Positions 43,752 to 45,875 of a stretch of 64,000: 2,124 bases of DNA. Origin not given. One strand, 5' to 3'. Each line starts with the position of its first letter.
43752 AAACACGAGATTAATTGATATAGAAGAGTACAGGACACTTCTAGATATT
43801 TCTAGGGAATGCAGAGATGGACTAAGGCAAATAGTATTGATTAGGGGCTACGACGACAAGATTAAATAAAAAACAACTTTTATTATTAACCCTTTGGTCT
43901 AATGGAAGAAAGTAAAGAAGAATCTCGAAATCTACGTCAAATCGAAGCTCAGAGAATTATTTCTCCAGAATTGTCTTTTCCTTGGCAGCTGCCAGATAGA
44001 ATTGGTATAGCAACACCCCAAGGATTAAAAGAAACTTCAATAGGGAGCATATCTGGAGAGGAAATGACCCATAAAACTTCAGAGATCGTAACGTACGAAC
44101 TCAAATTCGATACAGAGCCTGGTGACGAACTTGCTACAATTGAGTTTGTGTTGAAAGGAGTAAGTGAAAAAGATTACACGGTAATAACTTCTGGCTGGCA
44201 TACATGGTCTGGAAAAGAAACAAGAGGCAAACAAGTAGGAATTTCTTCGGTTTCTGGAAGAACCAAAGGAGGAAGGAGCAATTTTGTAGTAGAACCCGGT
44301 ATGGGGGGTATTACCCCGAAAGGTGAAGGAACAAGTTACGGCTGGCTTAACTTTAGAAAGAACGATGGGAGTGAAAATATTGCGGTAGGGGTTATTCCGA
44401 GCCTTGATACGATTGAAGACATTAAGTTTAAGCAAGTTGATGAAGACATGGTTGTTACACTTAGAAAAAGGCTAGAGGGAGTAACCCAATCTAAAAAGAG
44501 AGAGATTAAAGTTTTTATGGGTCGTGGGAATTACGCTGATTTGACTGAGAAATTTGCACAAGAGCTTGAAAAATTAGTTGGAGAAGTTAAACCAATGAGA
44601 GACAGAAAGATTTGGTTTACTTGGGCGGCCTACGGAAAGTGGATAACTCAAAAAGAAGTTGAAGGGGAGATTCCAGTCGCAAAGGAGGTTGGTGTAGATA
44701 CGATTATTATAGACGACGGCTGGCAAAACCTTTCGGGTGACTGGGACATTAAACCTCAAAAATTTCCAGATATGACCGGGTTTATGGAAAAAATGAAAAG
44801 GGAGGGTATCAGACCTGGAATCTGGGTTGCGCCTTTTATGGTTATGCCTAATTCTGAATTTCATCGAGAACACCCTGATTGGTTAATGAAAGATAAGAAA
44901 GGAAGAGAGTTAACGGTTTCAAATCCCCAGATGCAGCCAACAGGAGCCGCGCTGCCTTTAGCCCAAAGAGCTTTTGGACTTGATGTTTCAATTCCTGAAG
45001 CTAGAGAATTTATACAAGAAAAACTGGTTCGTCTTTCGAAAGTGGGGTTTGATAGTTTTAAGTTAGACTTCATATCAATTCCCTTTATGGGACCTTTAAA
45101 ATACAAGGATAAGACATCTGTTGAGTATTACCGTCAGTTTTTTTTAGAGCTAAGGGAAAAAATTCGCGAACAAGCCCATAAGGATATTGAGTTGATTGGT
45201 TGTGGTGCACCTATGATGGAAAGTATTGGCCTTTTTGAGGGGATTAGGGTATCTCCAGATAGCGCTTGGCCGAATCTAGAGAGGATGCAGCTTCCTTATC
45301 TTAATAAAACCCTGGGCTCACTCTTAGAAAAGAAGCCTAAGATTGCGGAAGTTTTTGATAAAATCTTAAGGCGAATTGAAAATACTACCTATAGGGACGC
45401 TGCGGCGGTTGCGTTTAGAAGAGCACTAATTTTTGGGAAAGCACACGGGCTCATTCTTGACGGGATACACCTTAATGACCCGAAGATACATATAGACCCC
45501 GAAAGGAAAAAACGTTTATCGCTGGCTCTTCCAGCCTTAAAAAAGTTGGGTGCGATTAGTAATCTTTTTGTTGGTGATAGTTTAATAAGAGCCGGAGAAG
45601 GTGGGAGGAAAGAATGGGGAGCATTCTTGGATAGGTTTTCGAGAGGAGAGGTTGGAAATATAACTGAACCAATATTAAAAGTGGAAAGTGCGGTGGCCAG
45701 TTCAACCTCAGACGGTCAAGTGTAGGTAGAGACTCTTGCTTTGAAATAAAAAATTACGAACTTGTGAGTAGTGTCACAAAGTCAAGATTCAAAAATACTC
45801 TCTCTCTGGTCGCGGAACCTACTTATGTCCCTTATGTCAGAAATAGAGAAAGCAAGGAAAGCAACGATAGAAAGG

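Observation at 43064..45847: fpg 3' end duplicated about 2.7 kb downstream, bracketing a GH36-like glycosidase island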

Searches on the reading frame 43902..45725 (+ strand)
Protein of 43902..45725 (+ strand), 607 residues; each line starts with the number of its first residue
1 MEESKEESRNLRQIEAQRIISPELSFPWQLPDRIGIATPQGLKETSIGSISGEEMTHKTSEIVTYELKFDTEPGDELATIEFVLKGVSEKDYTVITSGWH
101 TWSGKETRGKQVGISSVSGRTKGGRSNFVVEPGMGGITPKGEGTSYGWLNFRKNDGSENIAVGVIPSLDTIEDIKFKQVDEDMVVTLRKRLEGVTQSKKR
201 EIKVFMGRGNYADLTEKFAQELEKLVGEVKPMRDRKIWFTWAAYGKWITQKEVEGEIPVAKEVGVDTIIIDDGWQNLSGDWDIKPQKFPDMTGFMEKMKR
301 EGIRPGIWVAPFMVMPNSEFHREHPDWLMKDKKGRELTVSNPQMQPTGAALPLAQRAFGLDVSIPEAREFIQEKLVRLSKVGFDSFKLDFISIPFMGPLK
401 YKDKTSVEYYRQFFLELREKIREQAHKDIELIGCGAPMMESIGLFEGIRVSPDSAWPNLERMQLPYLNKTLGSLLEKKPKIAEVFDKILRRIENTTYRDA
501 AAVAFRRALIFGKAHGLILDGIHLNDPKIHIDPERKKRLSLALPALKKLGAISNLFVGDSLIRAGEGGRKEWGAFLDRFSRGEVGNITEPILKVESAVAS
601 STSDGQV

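Call 9: search_protein_families(library=pfam, proteins=[window:43902-45725:+], max_evalue=0.01)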
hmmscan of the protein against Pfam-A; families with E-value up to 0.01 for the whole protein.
window:43902-45725:+ (607 aa): 4 families
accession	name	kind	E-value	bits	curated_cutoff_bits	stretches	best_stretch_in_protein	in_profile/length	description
PF02065.24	Melibiase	-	6e-15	55.5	27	1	240-342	47-156/347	Melibiase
PF01055.32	Glyco_hydro_31_2nd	-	5.3e-10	39.6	23.5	1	261-392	34-158/328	Glycosyl hydrolases family 31 TIM-barrel domain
PF14871.12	GHL6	-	0.0007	20.3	35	1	259-346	8-97/132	Hypothetical glycosyl hydrolase 6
PF05691.18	Raffinose_syn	-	0.0019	16.5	20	0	234-282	199-249/750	Raffinose synthase or seed imbibition protein Sip1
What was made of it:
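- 43902..45725 (+): GH36/GH31-like (clan GH-D) TIM-barrel glycosidase, 607 aa. Pfam Melibiase E=6e-15 and Glyco_hydro_31_2nd E=5e-10 (call 9).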

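Call 22: find_homologous_proteins(query=window:43902-45725:+, max_evalue=1e-10)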
Query window:43902-45725:+ (607 aa): 241 proteins with E <= 1e-10 among 8000 candidates; the best 120 are listed.
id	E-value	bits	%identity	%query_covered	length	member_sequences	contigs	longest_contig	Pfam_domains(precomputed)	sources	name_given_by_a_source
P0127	2.7e-176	606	51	86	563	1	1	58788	PF01055.33,PF02065.25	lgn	-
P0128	2.2e-175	603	52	87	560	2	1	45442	PF01055.33,PF02065.25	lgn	-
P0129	5.7e-173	595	50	86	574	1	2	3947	PF01055.33,PF02065.25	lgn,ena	-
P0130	7.1e-173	594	48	93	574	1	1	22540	PF01055.33,PF02065.25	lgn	-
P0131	1.9e-170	586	51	93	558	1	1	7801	PF01055.33,PF02065.25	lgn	-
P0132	4.6e-170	585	50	88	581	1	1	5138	PF01055.33,PF02065.25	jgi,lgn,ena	-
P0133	5.1e-152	526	46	86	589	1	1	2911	PF01055.33,PF02065.25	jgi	-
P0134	4.2e-146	506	53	70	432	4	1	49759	PF01055.33,PF02065.25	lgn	-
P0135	3.6e-141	490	44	85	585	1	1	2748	PF01055.33,PF02065.25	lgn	-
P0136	2.5e-134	467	43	83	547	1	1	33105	PF01055.33,PF02065.25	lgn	-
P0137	7.2e-133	462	45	81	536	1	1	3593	PF01055.33,PF02065.25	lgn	-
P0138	1.2e-130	455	53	62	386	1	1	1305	PF01055.33,PF02065.25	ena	-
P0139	1.2e-130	455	42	91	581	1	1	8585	-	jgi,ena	-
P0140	7.3e-128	446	43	93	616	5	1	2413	PF01055.33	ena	-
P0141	3.5e-126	440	42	91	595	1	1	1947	PF01055.33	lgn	-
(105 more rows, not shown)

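Call 23: find_encoding_contigs(protein=P0128, flank=8000, max_places=2)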
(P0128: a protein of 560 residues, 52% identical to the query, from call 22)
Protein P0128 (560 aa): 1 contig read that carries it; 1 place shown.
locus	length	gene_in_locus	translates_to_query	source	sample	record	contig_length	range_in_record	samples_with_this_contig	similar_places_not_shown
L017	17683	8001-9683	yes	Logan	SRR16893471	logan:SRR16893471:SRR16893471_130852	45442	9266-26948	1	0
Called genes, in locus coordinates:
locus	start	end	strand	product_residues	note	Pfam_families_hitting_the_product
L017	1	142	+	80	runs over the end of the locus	-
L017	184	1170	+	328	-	PF00579:tRNA-synt_1b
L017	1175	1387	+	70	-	-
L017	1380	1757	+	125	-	PF01588:tRNA_bind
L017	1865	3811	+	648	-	PF13191:AAA_16 (faint), PF00004:AAA, PF07728:AAA_5 (weak), PF17862:AAA_lid_3, PF01434:Peptidase_M41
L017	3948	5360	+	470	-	PF02739:5_3_exonuc_N, PF01367:5_3_exonuc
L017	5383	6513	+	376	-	PF13439:Glyco_transf_4, PF00534:Glycos_transf_1, PF13692:Glyco_trans_1_4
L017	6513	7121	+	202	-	-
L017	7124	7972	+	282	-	PF01149:Fapy_DNA_glyco, PF06831:H2TH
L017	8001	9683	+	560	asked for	PF02065:Melibiase, PF01055:Glyco_hydro_31_2nd (weak)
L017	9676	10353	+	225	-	PF00149:Metallophos, PF12850:Metallophos_2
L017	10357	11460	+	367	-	PF02463:SMC_N, PF13175:AAA_15, PF13476:AAA_23, PF13304:AAA_21 (weak)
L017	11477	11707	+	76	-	-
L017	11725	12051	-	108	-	PF18898:DUF5654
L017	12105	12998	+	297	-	PF01256:Carb_kinase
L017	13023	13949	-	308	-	-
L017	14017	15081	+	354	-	PF02661:Fic, PF08220:HTH_DeoR (weak)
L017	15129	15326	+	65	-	-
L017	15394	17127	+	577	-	PF04675:DNA_ligase_A_N, PF01068:DNA_ligase_A_M, PF04679:DNA_ligase_A_C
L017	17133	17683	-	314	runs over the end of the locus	PF01699:Na_Ca_ex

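Call 24: find_encoding_contigs(protein=P0127, flank=8000, max_places=2)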
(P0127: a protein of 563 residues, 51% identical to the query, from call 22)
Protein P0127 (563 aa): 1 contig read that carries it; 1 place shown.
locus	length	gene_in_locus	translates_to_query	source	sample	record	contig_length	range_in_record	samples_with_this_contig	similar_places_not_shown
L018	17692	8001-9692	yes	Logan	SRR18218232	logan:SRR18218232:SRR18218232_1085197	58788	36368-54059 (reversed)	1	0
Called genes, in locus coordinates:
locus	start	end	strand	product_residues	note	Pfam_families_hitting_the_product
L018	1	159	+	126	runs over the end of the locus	PF01588:tRNA_bind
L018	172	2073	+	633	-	PF06480:FtsH_ext, PF00004:AAA, PF07728:AAA_5 (weak), PF17862:AAA_lid_3, PF01434:Peptidase_M41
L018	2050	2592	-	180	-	PF09335:VTT_dom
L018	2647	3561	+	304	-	PF02739:5_3_exonuc_N, PF01367:5_3_exonuc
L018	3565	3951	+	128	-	PF00903:Glyoxalase (weak)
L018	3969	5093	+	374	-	PF13439:Glyco_transf_4, PF20706:GT4-conflict, PF00534:Glycos_transf_1, PF13692:Glyco_trans_1_4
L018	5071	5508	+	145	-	-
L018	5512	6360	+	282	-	PF01149:Fapy_DNA_glyco, PF06831:H2TH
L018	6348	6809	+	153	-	-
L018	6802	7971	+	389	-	PF06202:GDE_C (faint), PF01204:Trehalase (faint), PF12899:Glyco_hydro_100 (faint), PF22422:MGH1-like_GH (faint)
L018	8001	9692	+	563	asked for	PF02065:Melibiase, PF01055:Glyco_hydro_31_2nd (weak)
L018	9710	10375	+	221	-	PF00149:Metallophos, PF12850:Metallophos_2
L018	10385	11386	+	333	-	PF02463:SMC_N, PF13175:AAA_15 (weak), PF13476:AAA_23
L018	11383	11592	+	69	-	-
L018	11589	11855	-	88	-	PF18898:DUF5654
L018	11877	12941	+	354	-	PF02661:Fic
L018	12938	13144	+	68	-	-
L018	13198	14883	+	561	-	PF04675:DNA_ligase_A_N, PF01068:DNA_ligase_A_M, PF04679:DNA_ligase_A_C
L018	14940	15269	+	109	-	PF09685:MamF_MmsF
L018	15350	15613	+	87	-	-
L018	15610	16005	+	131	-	PF01850:PIN (weak)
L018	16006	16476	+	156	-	PF01195:Pept_tRNA_hydro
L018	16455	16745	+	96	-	-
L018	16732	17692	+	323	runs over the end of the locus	PF02674:Colicin_V, PF00188:CAP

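Call 25: find_encoding_contigs(protein=P0130, flank=8000, max_places=2)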
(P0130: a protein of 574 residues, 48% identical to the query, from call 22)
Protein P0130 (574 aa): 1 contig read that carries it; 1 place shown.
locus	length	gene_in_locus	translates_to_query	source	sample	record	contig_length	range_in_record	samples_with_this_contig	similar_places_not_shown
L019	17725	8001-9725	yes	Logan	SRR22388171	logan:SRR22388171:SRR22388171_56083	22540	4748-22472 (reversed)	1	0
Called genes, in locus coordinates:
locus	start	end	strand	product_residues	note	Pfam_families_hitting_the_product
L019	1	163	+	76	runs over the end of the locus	?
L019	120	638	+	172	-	-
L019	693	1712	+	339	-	PF00579:tRNA-synt_1b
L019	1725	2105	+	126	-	PF01588:tRNA_bind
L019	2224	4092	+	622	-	PF06480:FtsH_ext (weak), PF07728:AAA_5 (faint), PF00004:AAA, PF17862:AAA_lid_3, PF01434:Peptidase_M41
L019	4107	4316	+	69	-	-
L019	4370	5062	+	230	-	-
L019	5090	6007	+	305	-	PF02739:5_3_exonuc_N, PF01367:5_3_exonuc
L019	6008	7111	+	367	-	PF13439:Glyco_transf_4, PF20706:GT4-conflict (weak), PF00534:Glycos_transf_1, PF13692:Glyco_trans_1_4, PF13524:Glyco_trans_1_2 (weak)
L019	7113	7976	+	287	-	PF01149:Fapy_DNA_glyco, PF06831:H2TH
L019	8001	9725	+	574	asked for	PF02065:Melibiase, PF01055:Glyco_hydro_31_2nd (weak)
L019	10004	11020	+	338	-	PF02463:SMC_N, PF13175:AAA_15, PF13476:AAA_23, PF13304:AAA_21 (weak)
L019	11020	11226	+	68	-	-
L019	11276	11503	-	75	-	PF18898:DUF5654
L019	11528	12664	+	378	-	PF02661:Fic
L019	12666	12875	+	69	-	-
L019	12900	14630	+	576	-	PF04675:DNA_ligase_A_N, PF01068:DNA_ligase_A_M, PF04679:DNA_ligase_A_C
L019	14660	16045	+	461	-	-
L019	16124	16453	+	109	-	PF09685:MamF_MmsF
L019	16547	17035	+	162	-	PF01195:Pept_tRNA_hydro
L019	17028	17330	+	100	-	-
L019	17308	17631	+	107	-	PF01035:DNA_binding_1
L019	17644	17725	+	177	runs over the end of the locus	PF04307:YdjM (weak)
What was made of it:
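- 43902..45725 (+): The closest homologues, P0127/P0128/P0130 (48-52% identity), lie in the fpg-recF interval of L017, L018 and L019 (calls 22-25).
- The GH36-like gene's nearest homologues are in this same interval in L017, L018 and L019 (calls 22-25).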

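Call 47: search_protein_families(library=ncbifam, proteins=[window:43902-45725:+], max_evalue=0.01)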
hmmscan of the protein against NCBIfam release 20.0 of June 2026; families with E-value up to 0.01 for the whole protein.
window:43902-45725:+ (607 aa): 2 families
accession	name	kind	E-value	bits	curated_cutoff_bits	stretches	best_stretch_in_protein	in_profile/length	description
NF007940.0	PRK10658.1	equivalog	6.8e-07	28.1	606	1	280-394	318-421/771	alpha-xylosidase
NF053652.1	BtArabpyrBAD1528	equivalog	0.00025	19.2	1100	1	263-397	343-473/730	beta-L-arabinopyranosidase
